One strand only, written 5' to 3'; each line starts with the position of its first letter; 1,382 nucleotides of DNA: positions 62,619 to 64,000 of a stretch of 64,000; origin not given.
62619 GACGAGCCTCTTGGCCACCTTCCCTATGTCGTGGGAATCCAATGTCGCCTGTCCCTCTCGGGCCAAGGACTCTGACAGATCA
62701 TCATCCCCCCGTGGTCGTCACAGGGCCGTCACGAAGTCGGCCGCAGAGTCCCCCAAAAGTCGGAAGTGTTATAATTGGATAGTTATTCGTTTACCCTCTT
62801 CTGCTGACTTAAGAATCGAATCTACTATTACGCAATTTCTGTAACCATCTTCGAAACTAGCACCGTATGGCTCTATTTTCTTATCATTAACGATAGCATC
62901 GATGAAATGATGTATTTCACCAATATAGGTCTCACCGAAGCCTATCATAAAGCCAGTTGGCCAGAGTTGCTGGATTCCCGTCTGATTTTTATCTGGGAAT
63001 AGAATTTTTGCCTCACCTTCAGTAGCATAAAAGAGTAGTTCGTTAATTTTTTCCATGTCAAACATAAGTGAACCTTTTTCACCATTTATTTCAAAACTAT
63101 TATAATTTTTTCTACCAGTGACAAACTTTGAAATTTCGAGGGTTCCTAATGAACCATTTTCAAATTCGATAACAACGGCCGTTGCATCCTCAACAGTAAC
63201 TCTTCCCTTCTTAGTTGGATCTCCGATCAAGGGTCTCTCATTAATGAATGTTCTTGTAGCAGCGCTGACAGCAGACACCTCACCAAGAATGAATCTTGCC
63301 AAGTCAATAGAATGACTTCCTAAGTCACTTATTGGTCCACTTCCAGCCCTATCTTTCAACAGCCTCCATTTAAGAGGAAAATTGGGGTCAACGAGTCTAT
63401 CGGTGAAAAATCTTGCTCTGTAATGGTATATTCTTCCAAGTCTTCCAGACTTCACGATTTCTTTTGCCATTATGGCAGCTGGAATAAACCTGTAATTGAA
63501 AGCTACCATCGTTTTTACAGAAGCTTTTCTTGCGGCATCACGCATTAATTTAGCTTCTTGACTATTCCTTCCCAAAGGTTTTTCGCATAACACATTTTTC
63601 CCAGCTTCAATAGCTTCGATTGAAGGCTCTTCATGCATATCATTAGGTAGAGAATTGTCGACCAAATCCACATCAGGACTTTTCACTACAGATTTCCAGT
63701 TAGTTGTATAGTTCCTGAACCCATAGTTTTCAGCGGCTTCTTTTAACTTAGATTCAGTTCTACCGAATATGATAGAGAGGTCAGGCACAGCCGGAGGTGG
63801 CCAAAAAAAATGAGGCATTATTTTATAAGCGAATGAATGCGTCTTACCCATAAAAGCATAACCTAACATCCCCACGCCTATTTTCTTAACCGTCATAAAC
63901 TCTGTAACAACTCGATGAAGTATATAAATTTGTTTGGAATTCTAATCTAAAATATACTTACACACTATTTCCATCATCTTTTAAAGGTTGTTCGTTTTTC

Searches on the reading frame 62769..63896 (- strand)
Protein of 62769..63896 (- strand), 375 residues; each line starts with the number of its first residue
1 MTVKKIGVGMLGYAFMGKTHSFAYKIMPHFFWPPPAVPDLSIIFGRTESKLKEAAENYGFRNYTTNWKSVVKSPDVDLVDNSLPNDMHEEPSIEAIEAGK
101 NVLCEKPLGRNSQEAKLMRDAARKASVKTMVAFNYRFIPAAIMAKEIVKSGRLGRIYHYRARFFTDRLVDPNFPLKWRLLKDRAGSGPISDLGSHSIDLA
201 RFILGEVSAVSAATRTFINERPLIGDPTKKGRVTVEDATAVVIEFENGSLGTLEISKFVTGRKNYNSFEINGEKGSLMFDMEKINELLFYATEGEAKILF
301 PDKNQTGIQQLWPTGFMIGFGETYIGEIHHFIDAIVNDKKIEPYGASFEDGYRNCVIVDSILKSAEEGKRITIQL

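Call 5: search_protein_families(library=pfam, proteins=[window:62769-63896:-], max_evalue=0.01)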
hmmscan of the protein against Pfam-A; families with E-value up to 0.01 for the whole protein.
window:62769-63896:- (375 aa): 4 families
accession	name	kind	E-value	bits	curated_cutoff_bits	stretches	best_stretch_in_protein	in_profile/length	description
PF22725.1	GFO_IDH_MocA_C3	-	1.7e-31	109.2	27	1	144-277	4-123/124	GFO/IDH/MocA C-terminal domain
PF02894.22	GFO_IDH_MocA_C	-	1.5e-28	100.5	22.9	1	145-372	1-217/218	Oxidoreductase family, C-terminal alpha/beta domain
PF01408.29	GFO_IDH_MocA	-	1.1e-18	68.5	24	1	6-133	1-120/120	Oxidoreductase family, NAD-binding Rossmann fold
PF22685.1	Gal80p_C-like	-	7.6e-05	23.4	29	1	139-278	1-149/152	Gal80p, C-terminal domain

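Call 15: search_protein_families(library=ncbifam, proteins=[window:62769-63896:-], max_evalue=0.01)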
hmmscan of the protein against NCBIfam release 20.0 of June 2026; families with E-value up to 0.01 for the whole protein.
window:62769-63896:- (375 aa): 8 families
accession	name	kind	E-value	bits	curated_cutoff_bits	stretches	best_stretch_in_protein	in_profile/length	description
NF052479.1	LevoglcsnDh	equivalog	7.3e-106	354.1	650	1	4-372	2-385/386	levoglucosan dehydrogenase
TIGR04380.1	myo_inos_iolG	equivalog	2.5e-35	121.9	355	1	7-371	3-329/330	inositol 2-dehydrogenase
NF040723.1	UDP-GlcNAcDh_Arch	equivalog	4.8e-26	92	450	1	8-280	3-238/302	UDP-N-acetylglucosamine 3-dehydrogenase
NF041392.1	XylDh_Gfo6_Halo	equivalog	9.3e-21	74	350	1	73-280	80-276/350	D-xylose 1-dehydrogenase Gfo6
NF008607.0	PRK11579.1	subfamily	4e-15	55.7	330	1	4-210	3-195/346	oxidoreductase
NF007574.0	PRK10206.1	equivalog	4e-15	55.7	352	1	42-242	33-223/345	oxidoreductase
NF052679.1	InsChiInosDhIolG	equivalog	2.5e-14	53.1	540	2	52-155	42-147/343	bifunctional inositol 2-dehydrogenase/D-chiro-inositol 1-dehydrogenase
NF058561.1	BT_2158_fam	equivalog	4.7e-06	25.5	750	1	63-171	86-190/487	glycoside 3-dehydrogenase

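Call 19: find_homologous_proteins(query=window:62769-63896:-, max_evalue=1e-60)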
Query window:62769-63896:- (375 aa): 5826 proteins with E <= 1e-60 among 8000 candidates; the best 120 are listed.
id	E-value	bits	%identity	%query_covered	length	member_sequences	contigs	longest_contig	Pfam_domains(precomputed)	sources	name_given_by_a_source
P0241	4.3e-243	824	96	100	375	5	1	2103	PF01408.29,PF22725.2,PF02894.23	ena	-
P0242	4.7e-236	801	96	98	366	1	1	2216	PF01408.29,PF22725.2,PF02894.23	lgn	-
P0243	6.8e-219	744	85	100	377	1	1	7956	PF01408.29,PF22725.2,PF02894.23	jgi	-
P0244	5.5e-210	715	82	99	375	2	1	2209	PF01408.29,PF22725.2,PF02894.23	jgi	-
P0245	2.0e-200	684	78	100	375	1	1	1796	PF01408.29,PF22725.2,PF02894.23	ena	-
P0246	3.7e-179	614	69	99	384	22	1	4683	PF01408.29,PF22725.2,PF02894.23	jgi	-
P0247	5.0e-162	557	63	99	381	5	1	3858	PF01408.29,PF22725.2,PF02894.23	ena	-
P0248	1.8e-161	555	63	100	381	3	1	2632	PF01408.29,PF22725.2,PF02894.23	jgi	-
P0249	1.5e-159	549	61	99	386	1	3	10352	PF01408.29,PF22725.2,PF02894.23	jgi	-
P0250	2.0e-159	549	62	99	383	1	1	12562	PF01408.29,PF22725.2,PF02894.23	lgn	-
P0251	2.0e-159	549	61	99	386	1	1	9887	PF01408.29,PF22725.2,PF02894.23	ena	-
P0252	1.3e-158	546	61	99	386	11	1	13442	PF01408.29,PF22725.2,PF02894.23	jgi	jgi:predicted dehydrogenase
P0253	1.9e-158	545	60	99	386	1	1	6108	PF01408.29,PF22725.2,PF02894.23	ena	-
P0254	2.7e-158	545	60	99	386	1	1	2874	PF01408.29,PF22725.2,PF02894.23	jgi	-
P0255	3.0e-158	545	61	99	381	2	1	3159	PF01408.29,PF22725.2,PF02894.23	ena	-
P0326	8.7e-140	484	93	62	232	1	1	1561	PF22725.2,PF02894.23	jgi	jgi:predicted dehydrogenase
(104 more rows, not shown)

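Call 20: find_encoding_contigs(protein=P0243, flank=10000, max_places=4)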
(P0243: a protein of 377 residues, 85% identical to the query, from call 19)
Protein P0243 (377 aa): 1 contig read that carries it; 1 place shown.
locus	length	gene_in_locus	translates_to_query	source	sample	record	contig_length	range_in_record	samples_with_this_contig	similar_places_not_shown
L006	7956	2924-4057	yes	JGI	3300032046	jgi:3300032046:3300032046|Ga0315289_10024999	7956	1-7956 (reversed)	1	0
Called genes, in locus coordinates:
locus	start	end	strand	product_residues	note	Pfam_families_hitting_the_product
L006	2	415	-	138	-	?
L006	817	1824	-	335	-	PF12146:Hydrolase_4, PF00561:Abhydrolase_1, PF12697:Abhydrolase_6, PF03096:Ndr (weak), PF12695:Abhydrolase_5 (faint)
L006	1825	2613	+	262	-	PF01978:TrmB (weak)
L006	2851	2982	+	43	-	-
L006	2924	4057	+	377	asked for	PF01408:GFO_IDH_MocA, PF02894:GFO_IDH_MocA_C, PF22725:GFO_IDH_MocA_C3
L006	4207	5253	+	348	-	PF13302:Acetyltransf_3, PF13420:Acetyltransf_4, PF13523:Acetyltransf_8 (faint), PF00583:Acetyltransf_1, PF13673:Acetyltransf_10 (weak), PF13508:Acetyltransf_7, PF13420:Acetyltransf_4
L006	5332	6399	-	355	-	PF01208:URO-D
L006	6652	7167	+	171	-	PF25767:ARM_TBCD_2nd (faint)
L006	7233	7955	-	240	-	?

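Call 21: find_encoding_contigs(protein=P0241, flank=10000, max_places=6)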
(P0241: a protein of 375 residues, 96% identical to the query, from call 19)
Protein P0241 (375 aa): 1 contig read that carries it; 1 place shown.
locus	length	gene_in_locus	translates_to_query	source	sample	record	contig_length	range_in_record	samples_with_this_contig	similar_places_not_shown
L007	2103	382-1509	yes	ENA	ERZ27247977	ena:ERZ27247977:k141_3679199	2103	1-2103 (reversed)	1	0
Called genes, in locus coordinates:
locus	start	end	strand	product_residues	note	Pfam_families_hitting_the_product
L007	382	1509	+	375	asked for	PF01408:GFO_IDH_MocA, PF02894:GFO_IDH_MocA_C, PF22725:GFO_IDH_MocA_C3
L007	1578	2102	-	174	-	?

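Call 22: find_encoding_contigs(protein=P0242, flank=10000, max_places=4)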
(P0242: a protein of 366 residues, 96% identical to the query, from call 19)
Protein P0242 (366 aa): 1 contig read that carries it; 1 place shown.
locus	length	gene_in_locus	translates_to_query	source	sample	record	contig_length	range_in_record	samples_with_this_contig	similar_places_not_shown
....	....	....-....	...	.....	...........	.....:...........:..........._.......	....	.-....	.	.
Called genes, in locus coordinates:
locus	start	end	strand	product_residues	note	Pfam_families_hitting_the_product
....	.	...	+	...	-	?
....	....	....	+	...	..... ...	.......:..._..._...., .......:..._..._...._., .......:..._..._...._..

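Call 32: find_encoding_contigs(protein=P0326, flank=10000, max_places=4)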
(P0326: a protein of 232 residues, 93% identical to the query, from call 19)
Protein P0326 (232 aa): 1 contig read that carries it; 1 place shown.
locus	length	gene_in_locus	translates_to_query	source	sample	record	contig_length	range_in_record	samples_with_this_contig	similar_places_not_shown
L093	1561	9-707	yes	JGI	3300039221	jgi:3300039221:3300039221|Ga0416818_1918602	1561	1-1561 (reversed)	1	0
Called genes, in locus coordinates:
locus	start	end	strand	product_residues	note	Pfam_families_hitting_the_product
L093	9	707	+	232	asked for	PF02894:GFO_IDH_MocA_C, PF22725:GFO_IDH_MocA_C3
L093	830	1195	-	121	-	PF00903:Glyoxalase, PF22677:Ble-like_N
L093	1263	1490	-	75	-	-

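Call 33: find_encoding_contigs(protein=P0244, flank=10000, max_places=4)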
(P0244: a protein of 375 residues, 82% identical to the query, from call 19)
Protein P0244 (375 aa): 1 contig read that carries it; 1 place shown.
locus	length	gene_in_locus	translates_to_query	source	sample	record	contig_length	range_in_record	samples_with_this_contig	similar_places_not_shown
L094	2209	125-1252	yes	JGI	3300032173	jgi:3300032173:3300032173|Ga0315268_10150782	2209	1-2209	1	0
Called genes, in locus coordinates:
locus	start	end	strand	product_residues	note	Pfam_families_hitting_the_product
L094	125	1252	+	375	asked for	PF01408:GFO_IDH_MocA, PF02894:GFO_IDH_MocA_C, PF22725:GFO_IDH_MocA_C3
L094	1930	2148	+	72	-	-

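Call 70: search_protein_families(library=pfam, proteins=[L095:2454-3590:-, L095:1927-2292:-], max_evalue=0.001)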
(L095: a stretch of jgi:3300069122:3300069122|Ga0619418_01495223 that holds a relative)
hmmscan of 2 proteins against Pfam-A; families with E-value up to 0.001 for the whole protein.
L095:2454-3590:- (378 aa): 3 families
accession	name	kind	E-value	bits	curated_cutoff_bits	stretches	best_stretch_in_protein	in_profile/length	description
PF00107.32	ADH_zinc_N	-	6e-20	71.9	31.8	1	190-321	1-123/129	Zinc-binding dehydrogenase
PF08240.17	ADH_N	-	3.2e-19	69.5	23.5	1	31-146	5-98/104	Alcohol dehydrogenase GroES-like domain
PF16912.11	Glu_dehyd_C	-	1.8e-09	37.8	34.9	1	157-351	2-200/211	Glucose dehydrogenase C-terminus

L095:1927-2292:- (121 aa): 2 families
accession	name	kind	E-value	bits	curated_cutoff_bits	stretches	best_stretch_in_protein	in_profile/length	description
PF00903.31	Glyoxalase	-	4.1e-11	43.8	20.6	1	4-111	2-119/121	Glyoxalase/Bleomycin resistance protein/Dioxygenase superfamily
PF22677.2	Ble-like_N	-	3e-09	36.9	24.5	1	3-31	1-29/41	Bleomycin resistance protein-like N-terminal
